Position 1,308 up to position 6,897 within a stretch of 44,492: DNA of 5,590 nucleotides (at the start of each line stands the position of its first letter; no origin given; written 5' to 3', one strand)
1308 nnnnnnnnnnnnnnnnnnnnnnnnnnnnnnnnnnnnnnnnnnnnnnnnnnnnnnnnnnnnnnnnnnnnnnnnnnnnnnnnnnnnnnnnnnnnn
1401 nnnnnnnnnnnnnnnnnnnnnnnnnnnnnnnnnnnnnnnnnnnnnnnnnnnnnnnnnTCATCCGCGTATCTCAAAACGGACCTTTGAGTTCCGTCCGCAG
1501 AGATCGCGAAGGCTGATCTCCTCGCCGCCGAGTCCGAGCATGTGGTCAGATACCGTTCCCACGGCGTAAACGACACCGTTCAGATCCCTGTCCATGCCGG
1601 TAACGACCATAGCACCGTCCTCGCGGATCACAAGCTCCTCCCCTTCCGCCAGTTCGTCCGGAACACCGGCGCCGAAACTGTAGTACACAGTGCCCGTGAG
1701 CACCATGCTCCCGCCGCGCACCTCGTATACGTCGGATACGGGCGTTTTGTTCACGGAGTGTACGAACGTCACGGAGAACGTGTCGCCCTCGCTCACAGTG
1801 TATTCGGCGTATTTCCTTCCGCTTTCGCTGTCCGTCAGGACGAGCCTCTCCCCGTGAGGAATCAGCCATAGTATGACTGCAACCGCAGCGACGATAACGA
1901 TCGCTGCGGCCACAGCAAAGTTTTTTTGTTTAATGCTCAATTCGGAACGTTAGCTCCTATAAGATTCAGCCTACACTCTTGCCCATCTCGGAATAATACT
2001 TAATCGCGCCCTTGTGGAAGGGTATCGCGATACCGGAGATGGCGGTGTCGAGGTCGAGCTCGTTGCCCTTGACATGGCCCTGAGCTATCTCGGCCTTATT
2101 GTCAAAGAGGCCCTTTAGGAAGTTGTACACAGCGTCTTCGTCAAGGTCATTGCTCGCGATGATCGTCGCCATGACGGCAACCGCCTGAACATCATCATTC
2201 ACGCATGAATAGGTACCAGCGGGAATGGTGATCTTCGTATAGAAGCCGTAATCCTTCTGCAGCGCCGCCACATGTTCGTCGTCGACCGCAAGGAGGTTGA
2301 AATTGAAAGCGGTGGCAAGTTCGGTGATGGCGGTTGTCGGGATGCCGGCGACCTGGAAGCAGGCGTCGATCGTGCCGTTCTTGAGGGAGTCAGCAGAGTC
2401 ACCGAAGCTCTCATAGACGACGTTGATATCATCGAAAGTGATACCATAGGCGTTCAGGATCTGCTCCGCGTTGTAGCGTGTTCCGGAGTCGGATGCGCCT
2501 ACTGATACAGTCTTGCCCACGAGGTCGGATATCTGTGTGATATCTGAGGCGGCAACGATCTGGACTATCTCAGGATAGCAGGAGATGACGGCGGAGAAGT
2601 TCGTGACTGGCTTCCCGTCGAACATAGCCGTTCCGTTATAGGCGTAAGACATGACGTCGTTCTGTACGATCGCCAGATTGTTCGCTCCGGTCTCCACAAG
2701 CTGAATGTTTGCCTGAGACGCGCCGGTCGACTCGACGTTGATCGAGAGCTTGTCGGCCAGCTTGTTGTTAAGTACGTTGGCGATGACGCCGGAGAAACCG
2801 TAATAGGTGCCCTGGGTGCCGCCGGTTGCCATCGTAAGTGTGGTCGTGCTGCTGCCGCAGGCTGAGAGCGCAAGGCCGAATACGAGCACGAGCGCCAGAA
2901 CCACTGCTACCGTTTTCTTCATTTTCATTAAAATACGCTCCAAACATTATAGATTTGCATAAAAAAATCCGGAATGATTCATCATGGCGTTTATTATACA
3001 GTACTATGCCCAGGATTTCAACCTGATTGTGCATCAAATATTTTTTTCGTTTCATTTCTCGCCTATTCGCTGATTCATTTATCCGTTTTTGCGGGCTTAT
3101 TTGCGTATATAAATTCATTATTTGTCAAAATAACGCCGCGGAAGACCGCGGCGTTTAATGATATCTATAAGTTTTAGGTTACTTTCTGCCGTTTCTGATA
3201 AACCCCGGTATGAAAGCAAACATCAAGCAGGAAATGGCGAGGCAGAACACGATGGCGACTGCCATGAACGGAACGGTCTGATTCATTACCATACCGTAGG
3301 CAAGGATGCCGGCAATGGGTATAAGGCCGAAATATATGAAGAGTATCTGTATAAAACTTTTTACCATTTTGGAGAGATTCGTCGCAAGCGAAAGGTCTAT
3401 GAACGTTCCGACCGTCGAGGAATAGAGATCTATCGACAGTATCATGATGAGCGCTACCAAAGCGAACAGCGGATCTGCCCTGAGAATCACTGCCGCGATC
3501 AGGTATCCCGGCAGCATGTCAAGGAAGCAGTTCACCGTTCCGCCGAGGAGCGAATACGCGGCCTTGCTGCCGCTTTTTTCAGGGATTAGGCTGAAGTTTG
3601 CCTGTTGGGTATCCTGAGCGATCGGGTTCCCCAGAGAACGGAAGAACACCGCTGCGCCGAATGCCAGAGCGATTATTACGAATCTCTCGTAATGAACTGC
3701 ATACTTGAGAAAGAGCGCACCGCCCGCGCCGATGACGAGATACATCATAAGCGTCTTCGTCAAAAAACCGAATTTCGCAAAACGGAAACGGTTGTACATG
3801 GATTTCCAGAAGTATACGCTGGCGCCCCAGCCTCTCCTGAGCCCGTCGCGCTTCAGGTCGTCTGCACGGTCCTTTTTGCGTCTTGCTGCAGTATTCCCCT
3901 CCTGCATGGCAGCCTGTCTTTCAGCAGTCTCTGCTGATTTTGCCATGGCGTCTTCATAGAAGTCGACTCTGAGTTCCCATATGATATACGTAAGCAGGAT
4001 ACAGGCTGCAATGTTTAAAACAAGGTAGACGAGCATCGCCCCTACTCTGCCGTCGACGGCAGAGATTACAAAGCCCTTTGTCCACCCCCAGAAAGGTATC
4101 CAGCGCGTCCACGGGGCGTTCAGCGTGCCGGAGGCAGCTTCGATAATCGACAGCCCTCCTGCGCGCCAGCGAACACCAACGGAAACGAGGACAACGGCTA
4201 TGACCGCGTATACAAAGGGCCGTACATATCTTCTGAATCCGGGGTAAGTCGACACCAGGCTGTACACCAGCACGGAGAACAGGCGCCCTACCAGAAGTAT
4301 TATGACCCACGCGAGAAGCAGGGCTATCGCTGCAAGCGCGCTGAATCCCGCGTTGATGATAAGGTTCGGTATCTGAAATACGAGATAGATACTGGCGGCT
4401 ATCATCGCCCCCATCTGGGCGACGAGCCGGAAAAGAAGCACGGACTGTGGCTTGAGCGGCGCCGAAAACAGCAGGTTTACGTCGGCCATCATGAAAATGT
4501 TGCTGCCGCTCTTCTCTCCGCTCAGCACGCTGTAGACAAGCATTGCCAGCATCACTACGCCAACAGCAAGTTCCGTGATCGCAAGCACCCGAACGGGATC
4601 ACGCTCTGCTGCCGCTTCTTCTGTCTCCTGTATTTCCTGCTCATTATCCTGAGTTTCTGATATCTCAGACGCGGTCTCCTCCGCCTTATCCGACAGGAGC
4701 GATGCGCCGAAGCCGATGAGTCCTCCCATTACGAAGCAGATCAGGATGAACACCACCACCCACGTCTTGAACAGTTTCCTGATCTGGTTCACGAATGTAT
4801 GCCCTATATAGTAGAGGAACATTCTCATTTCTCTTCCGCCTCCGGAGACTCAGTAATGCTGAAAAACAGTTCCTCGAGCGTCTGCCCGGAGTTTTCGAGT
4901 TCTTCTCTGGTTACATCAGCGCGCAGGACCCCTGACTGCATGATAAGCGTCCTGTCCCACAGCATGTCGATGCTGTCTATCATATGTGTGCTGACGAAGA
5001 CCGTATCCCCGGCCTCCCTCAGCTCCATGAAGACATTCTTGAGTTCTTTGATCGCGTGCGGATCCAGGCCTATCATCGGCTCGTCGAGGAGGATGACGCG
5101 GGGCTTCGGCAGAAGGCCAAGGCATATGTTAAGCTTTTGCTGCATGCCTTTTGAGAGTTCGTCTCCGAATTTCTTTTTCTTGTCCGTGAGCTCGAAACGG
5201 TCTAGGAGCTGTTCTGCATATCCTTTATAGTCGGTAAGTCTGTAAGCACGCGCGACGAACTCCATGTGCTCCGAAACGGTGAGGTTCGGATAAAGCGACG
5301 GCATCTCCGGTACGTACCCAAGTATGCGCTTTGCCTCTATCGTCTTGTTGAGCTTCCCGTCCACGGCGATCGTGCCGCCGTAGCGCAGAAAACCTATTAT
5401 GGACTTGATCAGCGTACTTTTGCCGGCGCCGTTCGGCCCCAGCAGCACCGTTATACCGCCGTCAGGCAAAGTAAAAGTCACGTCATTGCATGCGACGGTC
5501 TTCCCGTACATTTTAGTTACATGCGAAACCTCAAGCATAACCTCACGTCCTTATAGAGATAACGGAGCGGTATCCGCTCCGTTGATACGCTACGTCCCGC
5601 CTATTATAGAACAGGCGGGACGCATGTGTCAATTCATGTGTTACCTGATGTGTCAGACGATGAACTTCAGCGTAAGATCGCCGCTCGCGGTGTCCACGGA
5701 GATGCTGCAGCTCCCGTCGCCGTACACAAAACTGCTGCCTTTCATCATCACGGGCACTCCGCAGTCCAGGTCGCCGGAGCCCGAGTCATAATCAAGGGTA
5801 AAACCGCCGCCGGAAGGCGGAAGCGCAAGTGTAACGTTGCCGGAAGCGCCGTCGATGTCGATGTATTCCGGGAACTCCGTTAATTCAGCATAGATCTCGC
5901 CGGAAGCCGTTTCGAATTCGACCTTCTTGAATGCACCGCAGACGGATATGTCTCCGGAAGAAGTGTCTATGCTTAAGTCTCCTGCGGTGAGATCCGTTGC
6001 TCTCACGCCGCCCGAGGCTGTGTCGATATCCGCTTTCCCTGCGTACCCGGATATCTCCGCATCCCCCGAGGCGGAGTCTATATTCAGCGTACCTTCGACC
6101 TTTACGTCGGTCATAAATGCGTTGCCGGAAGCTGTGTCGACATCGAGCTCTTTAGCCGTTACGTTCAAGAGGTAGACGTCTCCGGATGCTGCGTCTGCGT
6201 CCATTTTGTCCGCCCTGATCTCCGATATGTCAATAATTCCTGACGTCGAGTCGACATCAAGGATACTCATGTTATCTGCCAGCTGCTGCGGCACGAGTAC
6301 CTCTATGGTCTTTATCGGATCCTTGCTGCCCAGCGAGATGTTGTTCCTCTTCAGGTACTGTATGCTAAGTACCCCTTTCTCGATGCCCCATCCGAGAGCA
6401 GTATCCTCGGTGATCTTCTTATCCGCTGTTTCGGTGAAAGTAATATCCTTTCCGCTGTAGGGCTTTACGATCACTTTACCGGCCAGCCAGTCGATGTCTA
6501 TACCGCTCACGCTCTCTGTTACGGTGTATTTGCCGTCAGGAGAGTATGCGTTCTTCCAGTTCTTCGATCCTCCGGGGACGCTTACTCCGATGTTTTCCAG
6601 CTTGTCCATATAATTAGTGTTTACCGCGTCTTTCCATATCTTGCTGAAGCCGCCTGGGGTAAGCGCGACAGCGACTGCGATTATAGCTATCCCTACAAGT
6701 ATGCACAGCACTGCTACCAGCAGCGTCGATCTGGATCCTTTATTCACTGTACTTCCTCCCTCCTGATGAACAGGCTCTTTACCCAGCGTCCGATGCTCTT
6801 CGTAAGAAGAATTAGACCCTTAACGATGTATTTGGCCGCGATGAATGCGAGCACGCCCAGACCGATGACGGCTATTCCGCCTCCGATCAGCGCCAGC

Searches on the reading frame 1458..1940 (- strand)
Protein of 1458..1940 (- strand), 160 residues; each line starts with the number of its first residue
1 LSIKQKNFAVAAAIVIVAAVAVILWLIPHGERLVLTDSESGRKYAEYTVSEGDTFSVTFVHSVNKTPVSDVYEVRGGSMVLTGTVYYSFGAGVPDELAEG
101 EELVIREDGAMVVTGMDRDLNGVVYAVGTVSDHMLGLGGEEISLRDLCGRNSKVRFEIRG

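Call 44: search_protein_families(library=pfam, proteins=[window:1458-1940:-], max_evalue=0.01)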
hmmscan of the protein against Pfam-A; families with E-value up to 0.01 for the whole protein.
window:1458-1940:- (160 aa): 1 family
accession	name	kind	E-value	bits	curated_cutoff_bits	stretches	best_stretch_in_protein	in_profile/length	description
PF08905.16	DUF1850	-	1.6e-20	73.6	27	1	55-144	1-87/87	Domain of unknown function (DUF1850)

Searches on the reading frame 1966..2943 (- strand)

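Call 5: search_protein_families(library=pfam, proteins=[window:1966-2943:-])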
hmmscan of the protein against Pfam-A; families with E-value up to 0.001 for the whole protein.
window:1966-2943:- (325 aa): 2 families
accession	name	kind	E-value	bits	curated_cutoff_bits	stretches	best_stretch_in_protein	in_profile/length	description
PF16868.10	NMT1_3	-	1.1e-78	265.2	27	1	38-321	1-289/289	NMT1-like family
PF09084.16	NMT1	-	8.6e-12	45.8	20.5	1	67-199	22-149/216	NMT1/THI5 like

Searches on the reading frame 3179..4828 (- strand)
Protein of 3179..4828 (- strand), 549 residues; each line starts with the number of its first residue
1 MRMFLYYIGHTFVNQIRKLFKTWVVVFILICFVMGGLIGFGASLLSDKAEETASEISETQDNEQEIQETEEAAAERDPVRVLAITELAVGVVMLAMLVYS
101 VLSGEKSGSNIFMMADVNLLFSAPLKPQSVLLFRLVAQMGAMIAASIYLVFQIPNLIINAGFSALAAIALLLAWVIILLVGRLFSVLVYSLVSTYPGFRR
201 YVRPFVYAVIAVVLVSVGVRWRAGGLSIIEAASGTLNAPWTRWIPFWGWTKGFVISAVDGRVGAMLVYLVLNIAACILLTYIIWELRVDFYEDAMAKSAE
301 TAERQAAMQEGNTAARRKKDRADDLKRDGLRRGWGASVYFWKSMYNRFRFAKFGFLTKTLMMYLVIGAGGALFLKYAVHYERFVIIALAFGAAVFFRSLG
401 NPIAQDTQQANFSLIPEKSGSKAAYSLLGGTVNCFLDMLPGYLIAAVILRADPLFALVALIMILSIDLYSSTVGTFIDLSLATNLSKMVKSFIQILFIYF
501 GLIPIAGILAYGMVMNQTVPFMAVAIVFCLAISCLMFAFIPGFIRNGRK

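Call 5: search_protein_families(library=pfam, proteins=[window:3179-4828:-])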
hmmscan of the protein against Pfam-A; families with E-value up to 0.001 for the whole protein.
window:3179-4828:- (549 aa): 1 family
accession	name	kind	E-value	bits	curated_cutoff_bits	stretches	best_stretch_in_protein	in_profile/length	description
PF16962.11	ABC_export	-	9.4e-97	325.1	29.7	1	1-545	1-528/531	Putative ABC exporter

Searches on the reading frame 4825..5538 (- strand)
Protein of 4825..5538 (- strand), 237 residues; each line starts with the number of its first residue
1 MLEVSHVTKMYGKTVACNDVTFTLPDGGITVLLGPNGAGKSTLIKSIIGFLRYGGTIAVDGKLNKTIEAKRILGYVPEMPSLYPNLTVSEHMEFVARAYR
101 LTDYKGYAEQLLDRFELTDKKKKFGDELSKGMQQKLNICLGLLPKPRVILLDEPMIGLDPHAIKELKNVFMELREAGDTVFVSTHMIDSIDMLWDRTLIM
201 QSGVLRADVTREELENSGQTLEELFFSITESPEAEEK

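Call 5: search_protein_families(library=pfam, proteins=[window:4825-5538:-])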
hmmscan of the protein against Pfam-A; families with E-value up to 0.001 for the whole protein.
window:4825-5538:- (237 aa): 6 families
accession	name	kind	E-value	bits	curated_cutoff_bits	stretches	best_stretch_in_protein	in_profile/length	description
PF00005.33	ABC_tran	-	1.1e-27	97.8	25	1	18-155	2-136/137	ABC transporter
PF13304.12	AAA_21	-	8.2e-17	62.6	27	2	75-185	155-298/304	AAA domain, putative AbiEii toxin, Type IV TA system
PF13476.12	AAA_23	-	1.2e-05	26.5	27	1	19-55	12-46/201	AAA domain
PF13555.12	AAA_29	-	0.0001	22.4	27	1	20-47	15-42/61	P-loop containing region of AAA domain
PF13401.12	AAA_22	-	0.00019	22.2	27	1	27-153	5-92/130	AAA domain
PF13175.12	AAA_15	-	0.00093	19.3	32.1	0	29-52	25-48/374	AAA ATPase domain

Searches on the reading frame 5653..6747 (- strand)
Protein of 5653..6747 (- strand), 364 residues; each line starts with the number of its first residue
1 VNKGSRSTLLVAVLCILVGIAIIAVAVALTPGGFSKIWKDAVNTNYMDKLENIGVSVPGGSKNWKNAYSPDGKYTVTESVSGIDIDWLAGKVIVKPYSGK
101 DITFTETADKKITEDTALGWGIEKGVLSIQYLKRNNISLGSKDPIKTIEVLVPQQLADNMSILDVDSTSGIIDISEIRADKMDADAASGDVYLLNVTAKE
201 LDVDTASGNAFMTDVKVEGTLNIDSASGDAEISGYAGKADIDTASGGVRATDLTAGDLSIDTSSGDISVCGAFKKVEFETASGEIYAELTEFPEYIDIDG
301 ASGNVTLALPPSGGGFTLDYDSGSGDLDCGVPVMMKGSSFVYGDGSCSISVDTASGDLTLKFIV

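Call 5: search_protein_families(library=pfam, proteins=[window:5653-6747:-])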
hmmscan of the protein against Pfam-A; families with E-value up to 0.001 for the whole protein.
window:5653-6747:- (364 aa): 2 families
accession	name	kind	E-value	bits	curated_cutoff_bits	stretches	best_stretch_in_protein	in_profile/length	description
PF13349.12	DUF4097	-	1.4e-33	116.8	22.9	2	82-269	3-189/247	Toastrack DUF4097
PF10988.14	DUF2807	-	7.9e-05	22.9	24.2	0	188-272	75-161/181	Putative auto-transporter adhesin, head GIN domain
